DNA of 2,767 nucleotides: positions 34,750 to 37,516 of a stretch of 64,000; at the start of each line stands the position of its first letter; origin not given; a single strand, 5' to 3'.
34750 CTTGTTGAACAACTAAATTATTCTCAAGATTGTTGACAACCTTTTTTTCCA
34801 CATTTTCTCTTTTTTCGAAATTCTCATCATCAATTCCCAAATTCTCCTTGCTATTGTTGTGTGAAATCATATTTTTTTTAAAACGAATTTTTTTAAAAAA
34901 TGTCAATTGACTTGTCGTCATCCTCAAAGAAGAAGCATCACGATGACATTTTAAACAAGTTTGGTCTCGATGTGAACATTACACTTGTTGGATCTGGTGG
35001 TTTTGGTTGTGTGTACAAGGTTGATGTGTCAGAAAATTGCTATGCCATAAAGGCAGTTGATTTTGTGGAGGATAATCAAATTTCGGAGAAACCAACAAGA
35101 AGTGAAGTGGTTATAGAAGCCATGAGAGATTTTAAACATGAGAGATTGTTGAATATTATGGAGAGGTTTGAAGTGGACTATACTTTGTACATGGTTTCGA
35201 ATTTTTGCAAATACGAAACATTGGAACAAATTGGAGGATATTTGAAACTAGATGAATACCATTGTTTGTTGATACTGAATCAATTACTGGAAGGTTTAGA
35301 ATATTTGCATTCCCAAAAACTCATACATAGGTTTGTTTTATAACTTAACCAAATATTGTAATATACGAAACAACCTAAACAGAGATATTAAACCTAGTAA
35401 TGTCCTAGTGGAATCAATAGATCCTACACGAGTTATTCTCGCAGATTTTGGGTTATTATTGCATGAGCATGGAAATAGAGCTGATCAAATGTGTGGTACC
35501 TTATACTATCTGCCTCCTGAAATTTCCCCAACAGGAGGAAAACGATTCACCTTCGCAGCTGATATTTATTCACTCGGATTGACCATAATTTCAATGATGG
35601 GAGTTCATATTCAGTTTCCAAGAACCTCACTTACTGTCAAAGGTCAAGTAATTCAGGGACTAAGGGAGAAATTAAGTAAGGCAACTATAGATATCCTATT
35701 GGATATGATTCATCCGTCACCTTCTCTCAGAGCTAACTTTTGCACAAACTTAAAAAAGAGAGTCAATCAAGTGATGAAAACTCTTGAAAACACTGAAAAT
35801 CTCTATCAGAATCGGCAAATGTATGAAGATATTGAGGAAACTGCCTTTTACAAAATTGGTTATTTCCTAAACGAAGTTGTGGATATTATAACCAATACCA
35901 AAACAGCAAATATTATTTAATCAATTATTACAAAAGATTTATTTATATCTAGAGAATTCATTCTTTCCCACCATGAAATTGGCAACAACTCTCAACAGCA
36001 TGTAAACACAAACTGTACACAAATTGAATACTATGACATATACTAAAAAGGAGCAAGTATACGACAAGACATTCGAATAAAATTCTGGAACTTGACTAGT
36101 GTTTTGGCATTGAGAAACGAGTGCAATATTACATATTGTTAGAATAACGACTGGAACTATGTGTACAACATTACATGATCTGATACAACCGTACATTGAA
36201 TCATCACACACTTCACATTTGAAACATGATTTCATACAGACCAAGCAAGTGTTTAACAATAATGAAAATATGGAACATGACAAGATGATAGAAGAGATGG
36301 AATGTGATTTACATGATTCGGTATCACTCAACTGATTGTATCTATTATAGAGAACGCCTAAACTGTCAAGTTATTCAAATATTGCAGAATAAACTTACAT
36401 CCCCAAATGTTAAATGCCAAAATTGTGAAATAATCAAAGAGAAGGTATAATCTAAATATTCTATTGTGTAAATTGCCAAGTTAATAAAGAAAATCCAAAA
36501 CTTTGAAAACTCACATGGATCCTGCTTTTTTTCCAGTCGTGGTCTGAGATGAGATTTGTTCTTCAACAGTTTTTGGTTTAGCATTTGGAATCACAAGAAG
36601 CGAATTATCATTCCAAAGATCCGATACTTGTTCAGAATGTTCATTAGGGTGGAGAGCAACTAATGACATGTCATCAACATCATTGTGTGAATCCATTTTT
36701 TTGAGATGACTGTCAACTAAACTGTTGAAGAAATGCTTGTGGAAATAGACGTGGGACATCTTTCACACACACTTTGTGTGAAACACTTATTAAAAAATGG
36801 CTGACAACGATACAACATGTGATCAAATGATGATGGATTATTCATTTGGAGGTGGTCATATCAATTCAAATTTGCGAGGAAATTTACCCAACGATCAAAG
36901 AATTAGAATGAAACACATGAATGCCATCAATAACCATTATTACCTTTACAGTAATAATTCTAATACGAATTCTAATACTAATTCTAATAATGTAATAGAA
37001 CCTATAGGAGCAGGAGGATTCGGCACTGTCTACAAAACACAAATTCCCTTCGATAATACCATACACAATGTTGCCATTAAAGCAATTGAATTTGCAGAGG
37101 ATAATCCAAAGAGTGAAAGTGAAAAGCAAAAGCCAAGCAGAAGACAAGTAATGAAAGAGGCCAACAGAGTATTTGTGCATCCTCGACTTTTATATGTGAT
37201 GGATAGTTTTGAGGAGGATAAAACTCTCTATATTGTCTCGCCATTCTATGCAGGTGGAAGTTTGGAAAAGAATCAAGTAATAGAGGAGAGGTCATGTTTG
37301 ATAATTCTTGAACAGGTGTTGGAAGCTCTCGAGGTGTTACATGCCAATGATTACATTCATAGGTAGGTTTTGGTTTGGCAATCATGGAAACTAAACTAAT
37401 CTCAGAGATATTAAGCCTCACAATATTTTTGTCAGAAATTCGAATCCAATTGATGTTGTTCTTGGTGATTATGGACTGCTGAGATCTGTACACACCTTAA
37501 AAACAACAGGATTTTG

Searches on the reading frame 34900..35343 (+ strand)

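Call 19: search_protein_families(library=pfam, proteins=[window:34900-35343:+], max_evalue=0.0001)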
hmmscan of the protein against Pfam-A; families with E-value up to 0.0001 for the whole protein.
window:34900-35343:+ (147 aa): 2 families
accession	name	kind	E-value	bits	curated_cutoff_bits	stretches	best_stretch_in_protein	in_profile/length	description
PF00069.31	Pkinase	-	2.2e-18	67.1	31.7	1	28-144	5-122/263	Protein kinase domain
PF07714.23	PK_Tyr_Ser-Thr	-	5.8e-10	39.4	23.1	1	29-145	6-127/258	Protein tyrosine and serine/threonine kinase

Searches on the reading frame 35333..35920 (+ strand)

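Call 19: search_protein_families(library=pfam, proteins=[window:35333-35920:+], max_evalue=0.0001)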
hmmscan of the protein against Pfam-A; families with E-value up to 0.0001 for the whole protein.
window:35333-35920:+ (195 aa): 2 families
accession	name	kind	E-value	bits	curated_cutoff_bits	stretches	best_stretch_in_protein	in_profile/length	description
PF00069.31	Pkinase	-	1.4e-17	64.4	31.7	1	8-141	113-259/263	Protein kinase domain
PF07714.23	PK_Tyr_Ser-Thr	-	1.4e-05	25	23.1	1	8-90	117-199/258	Protein tyrosine and serine/threonine kinase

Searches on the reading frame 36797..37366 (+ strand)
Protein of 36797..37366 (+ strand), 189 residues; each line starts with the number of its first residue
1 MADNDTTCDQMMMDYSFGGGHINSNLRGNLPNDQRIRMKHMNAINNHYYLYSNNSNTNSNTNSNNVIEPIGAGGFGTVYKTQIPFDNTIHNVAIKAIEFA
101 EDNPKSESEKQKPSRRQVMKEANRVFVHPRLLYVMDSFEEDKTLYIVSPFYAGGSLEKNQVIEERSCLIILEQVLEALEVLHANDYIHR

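Call 19: search_protein_families(library=pfam, proteins=[window:36797-37366:+], max_evalue=0.0001)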
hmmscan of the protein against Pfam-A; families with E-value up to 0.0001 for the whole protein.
window:36797-37366:+ (189 aa): 2 families
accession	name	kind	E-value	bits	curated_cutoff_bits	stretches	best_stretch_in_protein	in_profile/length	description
PF00069.31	Pkinase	-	7e-15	55.6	31.7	1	66-189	3-122/263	Protein kinase domain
PF07714.23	PK_Tyr_Ser-Thr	-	1.9e-09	37.7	23.1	1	67-189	4-126/258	Protein tyrosine and serine/threonine kinase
